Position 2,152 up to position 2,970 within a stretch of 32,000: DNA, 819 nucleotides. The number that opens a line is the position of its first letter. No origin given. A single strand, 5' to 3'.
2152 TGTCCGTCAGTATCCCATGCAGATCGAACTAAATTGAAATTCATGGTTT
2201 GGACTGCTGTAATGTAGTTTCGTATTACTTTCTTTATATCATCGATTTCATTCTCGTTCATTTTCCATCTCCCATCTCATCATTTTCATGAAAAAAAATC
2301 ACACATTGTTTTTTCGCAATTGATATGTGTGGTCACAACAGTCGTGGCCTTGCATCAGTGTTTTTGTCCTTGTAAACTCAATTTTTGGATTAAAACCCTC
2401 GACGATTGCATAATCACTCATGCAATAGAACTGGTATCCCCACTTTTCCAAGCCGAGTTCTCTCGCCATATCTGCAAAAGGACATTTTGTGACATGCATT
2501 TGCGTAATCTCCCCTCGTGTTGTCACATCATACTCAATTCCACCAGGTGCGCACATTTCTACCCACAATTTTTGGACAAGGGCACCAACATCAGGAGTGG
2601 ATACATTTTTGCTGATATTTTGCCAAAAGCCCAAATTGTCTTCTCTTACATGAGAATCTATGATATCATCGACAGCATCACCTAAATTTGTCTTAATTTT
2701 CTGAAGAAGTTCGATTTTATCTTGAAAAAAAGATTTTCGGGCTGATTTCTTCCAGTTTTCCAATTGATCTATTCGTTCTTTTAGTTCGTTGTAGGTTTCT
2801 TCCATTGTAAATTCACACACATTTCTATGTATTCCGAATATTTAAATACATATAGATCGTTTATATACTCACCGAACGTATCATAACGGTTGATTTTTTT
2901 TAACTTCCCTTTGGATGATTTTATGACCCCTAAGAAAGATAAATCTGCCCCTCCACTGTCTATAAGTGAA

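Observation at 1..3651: Paralog-rich cluster: three TIGR04076 small Cys proteins interleaved with two ATC-hydrolase-like proteins, an NTF2-like protein and a divergent ArsR regulator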

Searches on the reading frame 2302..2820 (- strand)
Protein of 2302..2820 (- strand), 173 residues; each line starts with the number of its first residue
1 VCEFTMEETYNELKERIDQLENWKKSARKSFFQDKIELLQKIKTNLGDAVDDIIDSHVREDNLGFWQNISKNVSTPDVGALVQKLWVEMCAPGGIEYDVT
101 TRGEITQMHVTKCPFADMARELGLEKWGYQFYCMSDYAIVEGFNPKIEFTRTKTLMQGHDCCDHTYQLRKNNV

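Call 5: search_protein_families(library=pfam, proteins=[window:2302-2820:-], max_evalue=0.01)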
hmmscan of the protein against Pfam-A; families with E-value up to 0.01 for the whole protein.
window:2302-2820:- (173 aa): 1 family
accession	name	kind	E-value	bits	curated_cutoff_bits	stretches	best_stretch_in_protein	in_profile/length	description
PF14196.11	ATC_hydrolase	-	7.1e-22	79.2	28.1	1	51-165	30-144/145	L-2-amino-thiazoline-4-carboxylic acid hydrolase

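Call 6: search_protein_families(library=ncbifam, proteins=[window:2302-2820:-], max_evalue=0.01)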
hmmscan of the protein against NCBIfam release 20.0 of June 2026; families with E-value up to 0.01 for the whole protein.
window:2302-2820:- (173 aa): 0 families

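Call 18: search_solved_structures(query=window:2302-2820:-, max_evalue=10)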
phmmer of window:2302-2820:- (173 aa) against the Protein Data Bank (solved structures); distinct sequences matched with E-value up to 10: 5.
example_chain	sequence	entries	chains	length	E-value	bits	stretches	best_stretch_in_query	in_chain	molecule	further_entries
2es0_A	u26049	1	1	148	0.14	15.2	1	53-95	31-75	regulator of G-protein signalling 6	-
7wu7_4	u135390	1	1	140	0.19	14.8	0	5-52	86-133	Prefoldin subunit 4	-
2a72_A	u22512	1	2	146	0.41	13.7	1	53-94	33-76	Regulator of G-protein signalling 7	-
2d9j_A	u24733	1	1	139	0.51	13.4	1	53-94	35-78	Regulator of G-protein signalling 7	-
8hg9_A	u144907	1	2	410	0.87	12.7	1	14-59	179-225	cytochrome P450 steroid hydroxylase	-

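Call 22: find_homologous_proteins(query=window:2302-2820:-)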
Query window:2302-2820:- (173 aa): 57 proteins with E <= 0.001 among 82 candidates.
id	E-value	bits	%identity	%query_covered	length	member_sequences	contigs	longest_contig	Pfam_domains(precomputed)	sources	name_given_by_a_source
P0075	4.6e-110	383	96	97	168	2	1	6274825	PF14196.12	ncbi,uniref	ncbi:L-2-amino-thiazoline-4-carboxylic acid hydrolase [Candidatus Lokiarchaeum ossiferum]|uniref:L-2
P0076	2.4e-81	290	71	97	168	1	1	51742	PF14196.12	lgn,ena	-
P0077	1.5e-52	196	49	95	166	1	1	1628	PF14196.12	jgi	-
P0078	6.2e-37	145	44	90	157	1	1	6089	PF14196.12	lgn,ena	-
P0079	5.8e-35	139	45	90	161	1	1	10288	PF14196.12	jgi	jgi:predicted ArsR family transcriptional regulator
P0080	5.6e-33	132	41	90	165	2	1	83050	PF14196.12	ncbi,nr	ncbi:MAG: hypothetical protein GF308_09545 [Candidatus Heimdallarchaeota archaeon]|nr:hypothetical p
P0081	3.2e-31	127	41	90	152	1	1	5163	PF14196.12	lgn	-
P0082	7.0e-29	119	35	91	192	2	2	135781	PF14196.12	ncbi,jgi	-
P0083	3.4e-27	113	43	80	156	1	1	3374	PF14196.12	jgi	jgi:predicted ArsR family transcriptional regulator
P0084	6.4e-24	103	39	77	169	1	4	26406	PF14196.12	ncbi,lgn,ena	-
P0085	1.3e-23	102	39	78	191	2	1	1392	PF14196.12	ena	-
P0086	3.1e-23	101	35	99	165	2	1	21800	PF14196.12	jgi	-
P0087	5.2e-23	100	37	86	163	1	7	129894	PF14196.12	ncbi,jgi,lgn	-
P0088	2.3e-22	98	36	95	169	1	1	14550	PF14196.12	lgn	-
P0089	2.9e-22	97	46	51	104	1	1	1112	PF14196.12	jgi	jgi:hypothetical protein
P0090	1.9e-20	91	38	82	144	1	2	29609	PF14196.12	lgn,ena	-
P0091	2.0e-20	91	36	82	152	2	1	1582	PF14196.12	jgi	jgi:predicted ArsR family transcriptional regulator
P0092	2.6e-20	91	36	82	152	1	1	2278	PF14196.12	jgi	jgi:predicted ArsR family transcriptional regulator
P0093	3.2e-20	91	38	88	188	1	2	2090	PF14196.12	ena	-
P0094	4.7e-20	90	44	59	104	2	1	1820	PF14196.12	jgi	-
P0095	5.7e-20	90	34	87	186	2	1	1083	PF14196.12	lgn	-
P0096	5.7e-19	87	35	75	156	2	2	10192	PF14196.12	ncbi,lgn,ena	-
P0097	7.1e-19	86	33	84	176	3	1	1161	PF14196.12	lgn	-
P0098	1.2e-18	86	42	58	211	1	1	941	PF14196.12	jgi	-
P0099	1.5e-18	85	35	75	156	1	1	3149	PF14196.12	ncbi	-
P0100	1.7e-18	85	35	75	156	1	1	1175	PF14196.12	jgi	jgi:predicted ArsR family transcriptional regulator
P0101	3.4e-18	84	36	76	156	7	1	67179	PF14196.12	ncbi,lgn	-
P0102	3.0e-17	81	43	58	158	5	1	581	PF14196.12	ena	-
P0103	4.5e-17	80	42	58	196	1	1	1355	PF14196.12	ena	-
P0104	5.1e-17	80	34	75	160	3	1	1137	PF14196.12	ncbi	-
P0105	5.7e-17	80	35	79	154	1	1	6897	PF14196.12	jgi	-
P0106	3.6e-16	78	32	82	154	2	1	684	PF14196.12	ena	-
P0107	1.4e-15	76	32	76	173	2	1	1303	PF14196.12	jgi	jgi:predicted ArsR family transcriptional regulator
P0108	1.5e-15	76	31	83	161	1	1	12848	PF14196.12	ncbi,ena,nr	ncbi:MAG: L-2-amino-thiazoline-4-carboxylic acid hydrolase [Oscillospiraceae bacterium]|nr:L-2-amino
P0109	6.3e-14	70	30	76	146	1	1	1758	PF14196.12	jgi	jgi:predicted ArsR family transcriptional regulator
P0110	7.4e-14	70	51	38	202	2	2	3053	PF14196.12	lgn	-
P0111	7.8e-13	67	33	77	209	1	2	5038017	PF14196.12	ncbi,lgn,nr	ncbi:MAG: L-2-amino-thiazoline-4-carboxylic acid hydrolase [Gemmatimonadota bacterium]|nr:MAG: L-2-a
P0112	1.5e-12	66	50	37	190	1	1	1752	PF14196.12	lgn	-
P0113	2.2e-12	65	51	36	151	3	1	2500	PF14196.12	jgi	jgi:hypothetical protein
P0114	2.8e-12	65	34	73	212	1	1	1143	PF14196.12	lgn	-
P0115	4.3e-12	64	50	35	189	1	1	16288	PF14196.12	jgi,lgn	jgi:hypothetical protein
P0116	4.3e-12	64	51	38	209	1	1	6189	PF14196.12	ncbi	-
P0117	1.8e-11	62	49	38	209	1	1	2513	PF14196.12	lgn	-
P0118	4.4e-11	61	33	90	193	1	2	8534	PF14196.12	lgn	-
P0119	5.1e-11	61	52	35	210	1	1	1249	PF14196.12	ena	-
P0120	7.0e-11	60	39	43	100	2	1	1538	PF14196.12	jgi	jgi:hypothetical protein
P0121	7.7e-11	60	48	37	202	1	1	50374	PF14196.12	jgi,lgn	jgi:hypothetical protein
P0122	8.7e-11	60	51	36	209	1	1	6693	PF14196.12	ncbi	-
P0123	1.3e-10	59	48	35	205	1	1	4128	PF14196.12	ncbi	-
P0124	1.5e-10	59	31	79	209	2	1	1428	PF14196.12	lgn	-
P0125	1.8e-10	59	47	35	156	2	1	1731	PF14196.12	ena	-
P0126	3.7e-10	58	39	43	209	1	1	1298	PF14196.12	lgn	-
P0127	5.4e-10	57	47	35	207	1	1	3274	PF14196.12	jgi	jgi:hypothetical protein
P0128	7.1e-10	57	47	35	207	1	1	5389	PF14196.12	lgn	-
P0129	1.3e-9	56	50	35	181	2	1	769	PF14196.12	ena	-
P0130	1.6e-9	56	50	35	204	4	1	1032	PF14196.12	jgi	-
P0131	6.4e-9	54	47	34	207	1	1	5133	PF14196.12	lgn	-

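Call 24: find_encoding_contigs(protein=P0075, flank=10000, max_places=2)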
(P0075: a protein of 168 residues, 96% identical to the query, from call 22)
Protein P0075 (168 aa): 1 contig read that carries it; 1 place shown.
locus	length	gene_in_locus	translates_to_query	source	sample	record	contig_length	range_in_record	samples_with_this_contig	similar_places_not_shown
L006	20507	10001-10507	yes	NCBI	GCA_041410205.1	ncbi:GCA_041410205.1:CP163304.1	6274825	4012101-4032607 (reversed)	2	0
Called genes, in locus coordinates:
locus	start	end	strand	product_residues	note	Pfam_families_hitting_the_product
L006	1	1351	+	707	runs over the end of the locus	-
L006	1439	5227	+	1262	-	PF11965:DUF3479 (weak), PF02514:CobN-Mg_chel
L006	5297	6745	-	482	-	PF17159:MASE3, PF07568:HisKA_2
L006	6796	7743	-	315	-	PF00892:EamA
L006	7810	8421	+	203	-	-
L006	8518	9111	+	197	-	-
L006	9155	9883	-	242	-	PF12840:HTH_20, PF01022:HTH_5, PF01047:MarR (faint), PF01978:TrmB (faint), PF13412:HTH_24 (faint)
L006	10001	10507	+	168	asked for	PF14196:ATC_hydrolase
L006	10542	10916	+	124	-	PF12893:Lumazine_bd_2 (weak)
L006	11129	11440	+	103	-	-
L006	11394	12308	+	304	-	PF14196:ATC_hydrolase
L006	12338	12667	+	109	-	-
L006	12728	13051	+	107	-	-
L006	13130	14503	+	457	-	PF12832:MFS_1_like, PF07690:MFS_1, PF00083:Sugar_tr (weak), PF07690:MFS_1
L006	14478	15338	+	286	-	PF00753:Lactamase_B (faint)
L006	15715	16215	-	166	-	PF00009:GTP_EFTU (faint), PF00025:Arf, PF00071:Ras, PF01926:MMR_HSR1, PF04670:Gtr1_RagA (faint), PF08477:Roc, PF09439:SRPRB (faint)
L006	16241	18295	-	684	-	PF13424:TPR_12 (faint), PF00515:TPR_1 (faint)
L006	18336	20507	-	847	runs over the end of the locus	-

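Call 57: find_encoding_contigs(protein=P0080, flank=6000, max_places=1)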
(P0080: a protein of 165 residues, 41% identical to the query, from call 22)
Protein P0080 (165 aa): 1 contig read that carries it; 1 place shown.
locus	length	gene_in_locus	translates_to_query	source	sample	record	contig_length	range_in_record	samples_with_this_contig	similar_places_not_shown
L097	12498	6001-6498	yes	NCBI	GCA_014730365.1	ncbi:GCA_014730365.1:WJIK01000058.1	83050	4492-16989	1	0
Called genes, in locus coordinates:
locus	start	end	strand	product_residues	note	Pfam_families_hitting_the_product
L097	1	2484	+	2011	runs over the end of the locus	-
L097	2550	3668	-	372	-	PF01022:HTH_5 (faint), PF01047:MarR (faint), PF01978:TrmB (faint), PF08279:HTH_11 (faint), PF09339:HTH_IclR (faint), PF12802:MarR_2 (faint), PF13412:HTH_24 (faint), PF13545:HTH_Crp_2 (faint), +3 more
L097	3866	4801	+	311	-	PF00005:ABC_tran, PF13304:AAA_21, PF13732:DrrA1-3_C (weak)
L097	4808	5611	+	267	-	PF12679:ABC2_membrane_2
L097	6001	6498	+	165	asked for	PF14196:ATC_hydrolase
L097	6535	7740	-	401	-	PF00155:Aminotran_1_2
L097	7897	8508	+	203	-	PF02245:Pur_DNA_glyco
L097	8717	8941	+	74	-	-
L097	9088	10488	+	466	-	PF01546:Peptidase_M20, PF07687:M20_dimer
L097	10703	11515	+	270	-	PF01555:N6_N4_Mtase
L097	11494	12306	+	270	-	PF02633:Creatininase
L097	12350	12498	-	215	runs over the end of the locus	PF14464:Prok-JAB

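Call 58: find_encoding_contigs(protein=P0087, flank=6000, max_places=1)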
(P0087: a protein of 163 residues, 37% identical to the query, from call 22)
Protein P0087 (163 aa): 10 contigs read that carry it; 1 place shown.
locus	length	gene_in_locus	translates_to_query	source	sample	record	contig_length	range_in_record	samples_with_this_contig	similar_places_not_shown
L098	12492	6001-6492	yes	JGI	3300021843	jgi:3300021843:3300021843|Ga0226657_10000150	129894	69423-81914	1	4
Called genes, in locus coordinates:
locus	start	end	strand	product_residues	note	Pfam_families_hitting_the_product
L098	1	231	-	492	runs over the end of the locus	PF00370:FGGY_N, PF02782:FGGY_C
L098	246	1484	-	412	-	PF07690:MFS_1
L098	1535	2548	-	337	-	PF08240:ADH_N, PF16912:Glu_dehyd_C, PF00107:ADH_zinc_N, PF13602:ADH_zinc_N_2 (weak)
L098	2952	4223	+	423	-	PF13428:TPR_14 (faint), PF03704:BTAD, PF07719:TPR_2 (faint)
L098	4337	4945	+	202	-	PF01863:YgjP-like, PF10263:SprT-like (weak)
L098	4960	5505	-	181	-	PF03692:CxxCxxCC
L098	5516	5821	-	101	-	-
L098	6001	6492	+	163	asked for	PF14196:ATC_hydrolase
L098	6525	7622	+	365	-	PF01553:Acyltransferase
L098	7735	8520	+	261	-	-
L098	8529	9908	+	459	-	PF09913:DUF2142, PF13231:PMT_2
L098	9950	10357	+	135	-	PF22636:FlK, PF03061:4HBT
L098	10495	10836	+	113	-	PF01740:STAS, PF13466:STAS_2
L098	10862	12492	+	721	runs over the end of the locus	PF02922:CBM_48, PF00128:Alpha-amylase, PF21156:ISOA1-3_C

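Call 66: search_solved_structures(query=L006:14478-15335:+, max_evalue=0.001)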
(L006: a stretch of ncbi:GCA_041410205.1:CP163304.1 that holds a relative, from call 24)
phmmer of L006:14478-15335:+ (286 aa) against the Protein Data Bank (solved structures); distinct sequences matched with E-value up to 0.001: 52.
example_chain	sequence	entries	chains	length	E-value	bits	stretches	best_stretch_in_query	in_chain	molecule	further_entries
2nxa_A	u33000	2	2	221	1.5e-06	30.7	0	184-274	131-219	Beta-lactamase II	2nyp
6cqs_A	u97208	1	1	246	3.6e-06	29.5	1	20-113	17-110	Beta-lactamase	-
8d2z_A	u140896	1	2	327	9.2e-06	28.1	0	170-217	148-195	Metallo-beta-lactamase superfamily protein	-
2nze_A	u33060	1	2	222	9.8e-06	28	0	184-274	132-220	Beta-lactamase II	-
2nzf_A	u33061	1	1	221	9.8e-06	28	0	184-274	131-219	Beta-lactamase II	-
6xfr_A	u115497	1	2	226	1.3e-05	27.7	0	162-279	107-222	Lactamase_B domain-containing protein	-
9cv1_A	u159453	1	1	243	1.3e-05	27.7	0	20-94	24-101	Metallo-beta-lactamase type 2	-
3knr_A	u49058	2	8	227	1.9e-05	27.1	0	184-274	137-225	Beta-lactamase 2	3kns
6op6_A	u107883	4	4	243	2.4e-05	26.7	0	20-94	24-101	Metallo-beta-lactamase VIM-20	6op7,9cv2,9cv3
4xuk_A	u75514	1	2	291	2.6e-05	26.6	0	15-94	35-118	Putative hydrolase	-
8y4i_A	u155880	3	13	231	3e-05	26.4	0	21-94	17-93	Metal Beta-Lactamase VIM-2 | Metal-Beta-Lactamase VIM-2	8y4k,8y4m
5mxr_A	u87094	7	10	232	3e-05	26.4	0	21-94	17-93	Beta-lactamase VIM-2 | Metallo-beta-lactamase VIM-2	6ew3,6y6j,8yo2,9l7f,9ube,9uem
5n4s_A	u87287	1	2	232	3e-05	26.4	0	21-94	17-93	Beta-lactamase VIM-2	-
5mxq_A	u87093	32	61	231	3.1e-05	26.4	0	21-93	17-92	Beta-lactamase VIM-2 | Beta-lactamase class B VIM-2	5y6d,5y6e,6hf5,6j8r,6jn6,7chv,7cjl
1ko2_A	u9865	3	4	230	3.1e-05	26.4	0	21-93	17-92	VIM-2 metallo-beta-lactamase | Metallo-beta-lactamase VIM-2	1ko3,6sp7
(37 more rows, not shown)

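Call 68: search_solved_structures(query=A3, max_evalue=1)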
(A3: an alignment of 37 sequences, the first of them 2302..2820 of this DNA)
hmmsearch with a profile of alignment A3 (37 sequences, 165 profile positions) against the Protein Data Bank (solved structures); distinct sequences matched with E-value up to 1: 5.
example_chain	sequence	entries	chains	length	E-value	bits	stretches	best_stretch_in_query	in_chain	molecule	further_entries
1tjf_A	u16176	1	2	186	0.00097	22.5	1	17-85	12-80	Adenylyl cyclase-associated protein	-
1s0p_A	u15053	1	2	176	0.0013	22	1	18-85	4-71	Adenylyl cyclase-associated protein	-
5vrb_A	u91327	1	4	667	0.63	13.3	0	11-83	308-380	Transketolase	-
7c7y_A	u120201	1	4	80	0.7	13.2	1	32-88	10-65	Uncharacterized protein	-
8gme_A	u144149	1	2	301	0.98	12.7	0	8-80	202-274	gp32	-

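Call 79: find_encoding_contigs(protein=P0101, flank=5000, max_places=2)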
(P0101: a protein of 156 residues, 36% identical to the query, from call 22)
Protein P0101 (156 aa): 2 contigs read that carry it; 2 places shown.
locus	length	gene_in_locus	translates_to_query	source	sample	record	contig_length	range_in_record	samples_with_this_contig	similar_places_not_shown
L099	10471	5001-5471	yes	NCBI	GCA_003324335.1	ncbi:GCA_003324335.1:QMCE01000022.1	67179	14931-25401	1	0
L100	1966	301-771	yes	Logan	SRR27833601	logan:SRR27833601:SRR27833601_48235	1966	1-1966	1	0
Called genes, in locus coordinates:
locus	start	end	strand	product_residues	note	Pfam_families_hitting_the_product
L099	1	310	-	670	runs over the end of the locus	PF00350:Dynamin_N (faint), PF01926:MMR_HSR1, PF02421:FeoB_N, PF09439:SRPRB (weak), PF17910:FeoB_Cyto, PF07670:Gate, PF07664:FeoB_C, PF07670:Gate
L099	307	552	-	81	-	PF04023:FeoA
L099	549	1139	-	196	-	-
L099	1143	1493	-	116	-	-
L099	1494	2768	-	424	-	PF07613:DUF1576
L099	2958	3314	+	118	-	PF01627:Hpt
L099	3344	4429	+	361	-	PF00072:Response_reg, PF13487:HD_5, PF01966:HD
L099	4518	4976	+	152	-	PF13302:Acetyltransf_3 (weak), PF13527:Acetyltransf_9 (weak), PF00583:Acetyltransf_1, PF13673:Acetyltransf_10, PF13508:Acetyltransf_7, PF08445:FR47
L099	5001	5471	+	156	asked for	PF14196:ATC_hydrolase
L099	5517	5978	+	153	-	PF00903:Glyoxalase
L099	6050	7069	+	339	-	PF02543:Carbam_trans_N (faint), PF00814:TsaD, PF22521:HypF_C_2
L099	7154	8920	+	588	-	PF17297:PEPCK_N, PF00821:PEPCK_GTP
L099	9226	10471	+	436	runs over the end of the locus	PF01964:ThiC_Rad_SAM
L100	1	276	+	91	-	?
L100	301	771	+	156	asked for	PF14196:ATC_hydrolase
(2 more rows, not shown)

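Call 80: find_encoding_contigs(protein=P0108, flank=5000, max_places=2)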
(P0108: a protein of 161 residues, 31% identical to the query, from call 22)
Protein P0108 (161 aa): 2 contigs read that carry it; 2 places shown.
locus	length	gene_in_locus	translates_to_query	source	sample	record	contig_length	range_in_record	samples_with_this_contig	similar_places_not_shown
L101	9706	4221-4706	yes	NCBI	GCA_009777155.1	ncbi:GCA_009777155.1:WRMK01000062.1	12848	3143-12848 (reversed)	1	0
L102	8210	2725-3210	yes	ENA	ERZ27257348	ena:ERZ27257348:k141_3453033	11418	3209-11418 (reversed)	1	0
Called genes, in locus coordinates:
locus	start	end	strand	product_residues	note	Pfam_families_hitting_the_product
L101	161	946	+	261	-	PF01026:TatD_DNase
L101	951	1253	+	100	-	-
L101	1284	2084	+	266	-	PF01636:APH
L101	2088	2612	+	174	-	-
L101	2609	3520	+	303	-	PF01636:APH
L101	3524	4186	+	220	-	PF13302:Acetyltransf_3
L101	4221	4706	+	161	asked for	PF14196:ATC_hydrolase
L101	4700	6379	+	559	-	PF01268:FTHFS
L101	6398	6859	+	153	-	PF02367:TsaE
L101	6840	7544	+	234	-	PF00814:TsaD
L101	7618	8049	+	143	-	PF02502:LacAB_rpiB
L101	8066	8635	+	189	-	PF06414:Zeta_toxin (weak)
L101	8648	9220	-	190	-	-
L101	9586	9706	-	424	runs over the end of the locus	PF01595:CNNM, PF00571:CBS, PF03471:CorC_HlyC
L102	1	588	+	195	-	?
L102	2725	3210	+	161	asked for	PF14196:ATC_hydrolase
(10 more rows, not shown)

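Call 82: search_protein_families(library=padloc, proteins=[window:2302-2820:-], max_evalue=0.01)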
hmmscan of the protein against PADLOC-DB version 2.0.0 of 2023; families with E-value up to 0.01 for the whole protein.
window:2302-2820:- (173 aa): 0 families
